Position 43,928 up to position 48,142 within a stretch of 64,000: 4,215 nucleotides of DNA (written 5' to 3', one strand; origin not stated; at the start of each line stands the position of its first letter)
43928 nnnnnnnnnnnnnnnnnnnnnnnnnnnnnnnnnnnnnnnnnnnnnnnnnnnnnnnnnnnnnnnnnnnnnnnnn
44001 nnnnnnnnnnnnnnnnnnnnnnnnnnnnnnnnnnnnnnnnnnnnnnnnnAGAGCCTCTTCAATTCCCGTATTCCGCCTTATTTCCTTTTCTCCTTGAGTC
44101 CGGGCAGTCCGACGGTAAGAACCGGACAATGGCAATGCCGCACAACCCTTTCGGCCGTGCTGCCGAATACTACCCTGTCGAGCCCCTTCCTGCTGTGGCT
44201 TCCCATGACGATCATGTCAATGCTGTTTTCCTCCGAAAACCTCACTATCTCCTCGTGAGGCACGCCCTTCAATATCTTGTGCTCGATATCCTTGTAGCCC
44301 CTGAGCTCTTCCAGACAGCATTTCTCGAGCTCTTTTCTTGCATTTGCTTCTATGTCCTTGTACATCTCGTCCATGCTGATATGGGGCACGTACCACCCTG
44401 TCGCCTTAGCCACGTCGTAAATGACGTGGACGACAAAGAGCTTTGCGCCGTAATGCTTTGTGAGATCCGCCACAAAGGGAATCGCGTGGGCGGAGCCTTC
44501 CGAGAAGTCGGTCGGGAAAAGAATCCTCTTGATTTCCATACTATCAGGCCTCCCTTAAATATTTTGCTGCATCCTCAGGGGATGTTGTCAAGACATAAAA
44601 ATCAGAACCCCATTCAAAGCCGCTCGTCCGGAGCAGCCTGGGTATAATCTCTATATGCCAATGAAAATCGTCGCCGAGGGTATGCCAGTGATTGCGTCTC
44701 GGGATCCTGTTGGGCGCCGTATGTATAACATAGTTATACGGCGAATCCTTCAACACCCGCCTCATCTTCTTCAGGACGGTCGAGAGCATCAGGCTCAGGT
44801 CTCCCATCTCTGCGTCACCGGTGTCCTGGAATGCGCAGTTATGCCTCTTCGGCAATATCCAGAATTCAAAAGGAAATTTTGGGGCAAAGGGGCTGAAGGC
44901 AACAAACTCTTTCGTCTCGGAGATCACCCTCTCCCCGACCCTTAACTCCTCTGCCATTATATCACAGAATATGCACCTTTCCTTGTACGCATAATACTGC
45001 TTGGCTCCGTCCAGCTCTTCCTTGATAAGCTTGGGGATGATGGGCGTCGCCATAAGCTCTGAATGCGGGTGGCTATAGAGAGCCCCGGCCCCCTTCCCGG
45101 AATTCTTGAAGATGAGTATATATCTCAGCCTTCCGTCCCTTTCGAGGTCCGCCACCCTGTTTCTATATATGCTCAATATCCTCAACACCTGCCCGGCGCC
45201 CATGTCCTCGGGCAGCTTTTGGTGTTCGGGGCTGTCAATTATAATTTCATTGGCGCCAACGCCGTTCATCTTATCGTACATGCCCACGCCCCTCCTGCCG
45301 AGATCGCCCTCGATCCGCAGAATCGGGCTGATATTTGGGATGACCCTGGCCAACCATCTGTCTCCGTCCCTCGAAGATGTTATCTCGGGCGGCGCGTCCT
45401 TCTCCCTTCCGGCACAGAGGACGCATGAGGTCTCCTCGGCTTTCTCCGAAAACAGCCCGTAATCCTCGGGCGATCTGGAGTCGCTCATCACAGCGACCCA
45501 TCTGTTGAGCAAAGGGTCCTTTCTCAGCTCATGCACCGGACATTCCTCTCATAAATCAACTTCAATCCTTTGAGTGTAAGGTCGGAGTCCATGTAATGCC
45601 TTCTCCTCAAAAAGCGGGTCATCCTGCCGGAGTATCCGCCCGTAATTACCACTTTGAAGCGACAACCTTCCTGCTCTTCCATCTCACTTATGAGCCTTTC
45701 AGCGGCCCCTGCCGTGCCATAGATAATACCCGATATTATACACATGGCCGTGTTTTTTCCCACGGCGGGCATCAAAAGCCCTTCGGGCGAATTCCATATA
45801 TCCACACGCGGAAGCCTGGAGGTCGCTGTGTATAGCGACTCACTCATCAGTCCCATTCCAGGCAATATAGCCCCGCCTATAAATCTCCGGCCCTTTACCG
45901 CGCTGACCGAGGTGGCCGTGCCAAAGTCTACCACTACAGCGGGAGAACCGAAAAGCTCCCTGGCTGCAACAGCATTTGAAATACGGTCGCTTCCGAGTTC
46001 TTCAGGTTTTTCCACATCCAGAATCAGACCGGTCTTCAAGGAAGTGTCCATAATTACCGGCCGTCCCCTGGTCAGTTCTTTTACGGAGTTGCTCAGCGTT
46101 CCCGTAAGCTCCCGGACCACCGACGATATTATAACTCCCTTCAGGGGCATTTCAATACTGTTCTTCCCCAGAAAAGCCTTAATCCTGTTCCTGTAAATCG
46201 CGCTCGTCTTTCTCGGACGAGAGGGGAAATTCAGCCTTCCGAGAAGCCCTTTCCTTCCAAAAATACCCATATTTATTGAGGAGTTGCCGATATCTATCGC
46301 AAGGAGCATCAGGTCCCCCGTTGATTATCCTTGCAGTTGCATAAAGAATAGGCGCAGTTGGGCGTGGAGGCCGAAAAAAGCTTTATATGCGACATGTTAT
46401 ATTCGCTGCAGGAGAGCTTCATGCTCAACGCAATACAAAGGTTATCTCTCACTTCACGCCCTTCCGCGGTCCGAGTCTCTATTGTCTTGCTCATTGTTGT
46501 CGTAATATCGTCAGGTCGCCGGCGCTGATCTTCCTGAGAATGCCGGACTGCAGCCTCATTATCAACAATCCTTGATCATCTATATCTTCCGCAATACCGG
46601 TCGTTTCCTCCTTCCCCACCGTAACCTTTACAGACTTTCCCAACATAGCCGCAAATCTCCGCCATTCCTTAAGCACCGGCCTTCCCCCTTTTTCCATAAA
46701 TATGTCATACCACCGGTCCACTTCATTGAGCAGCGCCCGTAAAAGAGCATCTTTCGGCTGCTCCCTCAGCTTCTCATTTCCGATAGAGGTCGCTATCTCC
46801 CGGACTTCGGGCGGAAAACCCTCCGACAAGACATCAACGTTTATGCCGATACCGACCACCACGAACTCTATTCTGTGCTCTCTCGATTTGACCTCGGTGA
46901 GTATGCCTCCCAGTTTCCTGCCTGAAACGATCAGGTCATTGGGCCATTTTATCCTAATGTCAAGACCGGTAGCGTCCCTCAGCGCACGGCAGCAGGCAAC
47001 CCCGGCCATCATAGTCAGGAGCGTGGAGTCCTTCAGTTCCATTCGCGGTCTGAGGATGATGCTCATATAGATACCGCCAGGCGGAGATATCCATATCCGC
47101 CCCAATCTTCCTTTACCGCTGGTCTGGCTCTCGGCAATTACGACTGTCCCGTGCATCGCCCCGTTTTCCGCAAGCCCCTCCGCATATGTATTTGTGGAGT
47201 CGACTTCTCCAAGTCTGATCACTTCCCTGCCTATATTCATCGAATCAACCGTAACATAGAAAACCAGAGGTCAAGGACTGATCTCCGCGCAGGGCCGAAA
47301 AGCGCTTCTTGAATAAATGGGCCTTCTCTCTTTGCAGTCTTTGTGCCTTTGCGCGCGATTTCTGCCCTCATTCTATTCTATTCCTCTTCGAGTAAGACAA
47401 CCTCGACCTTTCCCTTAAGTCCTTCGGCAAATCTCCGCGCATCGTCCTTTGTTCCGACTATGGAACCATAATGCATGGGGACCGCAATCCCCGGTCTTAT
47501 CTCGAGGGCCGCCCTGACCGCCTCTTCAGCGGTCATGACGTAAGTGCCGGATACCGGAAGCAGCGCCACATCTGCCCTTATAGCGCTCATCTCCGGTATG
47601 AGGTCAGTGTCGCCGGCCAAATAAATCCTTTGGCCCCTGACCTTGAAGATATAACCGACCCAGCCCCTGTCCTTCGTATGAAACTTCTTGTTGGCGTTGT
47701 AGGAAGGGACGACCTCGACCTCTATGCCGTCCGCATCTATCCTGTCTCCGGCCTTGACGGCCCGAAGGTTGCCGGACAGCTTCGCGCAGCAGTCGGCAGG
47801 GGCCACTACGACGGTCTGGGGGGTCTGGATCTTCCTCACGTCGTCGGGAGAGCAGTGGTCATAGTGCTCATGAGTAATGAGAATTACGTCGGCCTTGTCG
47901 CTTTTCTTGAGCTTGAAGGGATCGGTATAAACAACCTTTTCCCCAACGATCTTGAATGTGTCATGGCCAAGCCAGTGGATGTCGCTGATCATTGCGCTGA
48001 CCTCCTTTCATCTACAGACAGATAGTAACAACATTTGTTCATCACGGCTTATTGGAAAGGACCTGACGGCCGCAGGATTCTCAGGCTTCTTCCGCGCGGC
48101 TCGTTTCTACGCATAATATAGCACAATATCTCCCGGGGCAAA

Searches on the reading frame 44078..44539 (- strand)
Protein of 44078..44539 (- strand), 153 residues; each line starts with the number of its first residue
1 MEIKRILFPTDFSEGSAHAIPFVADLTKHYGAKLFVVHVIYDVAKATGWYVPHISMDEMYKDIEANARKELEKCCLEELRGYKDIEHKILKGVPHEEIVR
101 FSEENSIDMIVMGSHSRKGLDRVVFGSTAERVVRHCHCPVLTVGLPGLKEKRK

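Call 49: search_protein_families(library=pfam, proteins=[window:44078-44539:-], max_evalue=0.00001)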
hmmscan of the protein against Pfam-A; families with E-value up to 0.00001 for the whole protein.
window:44078-44539:- (153 aa): 1 family
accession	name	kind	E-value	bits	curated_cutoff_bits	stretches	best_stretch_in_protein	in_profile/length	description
PF00582.32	Usp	-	7.7e-34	117.7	24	1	3-143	2-140/141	Universal stress protein family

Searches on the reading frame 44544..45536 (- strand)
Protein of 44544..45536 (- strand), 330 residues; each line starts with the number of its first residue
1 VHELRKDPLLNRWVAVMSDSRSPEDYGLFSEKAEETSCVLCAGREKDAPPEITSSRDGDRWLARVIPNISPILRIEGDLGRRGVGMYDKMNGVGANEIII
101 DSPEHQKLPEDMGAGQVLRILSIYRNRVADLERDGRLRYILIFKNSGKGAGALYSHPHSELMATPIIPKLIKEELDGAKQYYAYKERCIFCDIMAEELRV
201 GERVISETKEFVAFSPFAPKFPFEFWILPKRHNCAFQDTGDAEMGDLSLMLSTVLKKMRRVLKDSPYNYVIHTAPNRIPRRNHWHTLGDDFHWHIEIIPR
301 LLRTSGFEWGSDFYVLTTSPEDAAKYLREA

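Call 49: search_protein_families(library=pfam, proteins=[window:44544-45536:-], max_evalue=0.00001)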
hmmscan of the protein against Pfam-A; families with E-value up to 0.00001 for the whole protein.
window:44544-45536:- (330 aa): 3 families
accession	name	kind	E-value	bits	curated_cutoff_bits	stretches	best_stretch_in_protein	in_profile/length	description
PF02744.22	GalP_UDP_tr_C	-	1.1e-09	38.7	29.2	1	177-296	4-118/165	Galactose-1-phosphate uridyl transferase, C-terminal domain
PF01230.28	HIT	-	1.5e-07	32.3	21.5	1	202-286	6-92/98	HIT domain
PF01087.27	GalP_UDP_transf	-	2.8e-07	31.6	22.1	1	86-168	102-184/184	Galactose-1-phosphate uridyl transferase, N-terminal domain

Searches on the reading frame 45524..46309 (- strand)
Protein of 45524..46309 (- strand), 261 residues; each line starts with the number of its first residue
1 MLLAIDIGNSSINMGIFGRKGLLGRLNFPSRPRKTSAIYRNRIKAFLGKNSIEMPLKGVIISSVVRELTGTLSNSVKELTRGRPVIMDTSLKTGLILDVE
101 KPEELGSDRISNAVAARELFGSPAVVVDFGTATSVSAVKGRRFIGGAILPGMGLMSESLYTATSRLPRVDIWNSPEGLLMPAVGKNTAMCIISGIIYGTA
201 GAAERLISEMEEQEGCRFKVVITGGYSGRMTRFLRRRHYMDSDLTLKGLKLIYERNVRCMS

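Call 49: search_protein_families(library=pfam, proteins=[window:45524-46309:-], max_evalue=0.00001)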
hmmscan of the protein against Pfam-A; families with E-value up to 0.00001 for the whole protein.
window:45524-46309:- (261 aa): 1 family
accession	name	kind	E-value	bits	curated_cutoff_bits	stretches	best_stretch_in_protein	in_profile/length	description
PF03309.20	Pan_kinase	-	5.4e-52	177.1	24.7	1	2-208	1-204/205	Type III pantothenate kinase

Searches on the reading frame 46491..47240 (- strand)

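Call 49: search_protein_families(library=pfam, proteins=[window:46491-47240:-], max_evalue=0.00001)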
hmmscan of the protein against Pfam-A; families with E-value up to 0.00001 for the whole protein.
window:46491-47240:- (249 aa): 3 families
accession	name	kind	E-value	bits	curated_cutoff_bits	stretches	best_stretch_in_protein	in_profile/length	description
PF03099.24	BPL_LplA_LipB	-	5.2e-25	88.3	21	1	13-134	5-133/133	Biotin/lipoate A/B protein ligase family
PF02237.23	BPL_C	-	7.2e-10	39.1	21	1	200-242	2-44/48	Biotin protein ligase C terminal domain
PF16917.10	BPL_LplA_LipB_2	-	7.7e-10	39.1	27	1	56-194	41-182/183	Biotin/lipoate A/B protein ligase family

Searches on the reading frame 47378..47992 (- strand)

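Call 50: search_protein_families(library=pfam, proteins=[window:47378-47992:-], max_evalue=0.00001)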
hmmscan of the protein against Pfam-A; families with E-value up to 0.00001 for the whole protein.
window:47378-47992:- (204 aa): 2 families
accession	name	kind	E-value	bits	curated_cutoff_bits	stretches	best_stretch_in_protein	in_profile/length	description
PF13483.12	Lactamase_B_3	-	1.7e-27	96.8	24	1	5-174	2-160/160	Beta-lactamase superfamily domain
PF12706.13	Lactamase_B_2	-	3.6e-22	79.4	27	1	24-175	20-200/200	Beta-lactamase superfamily domain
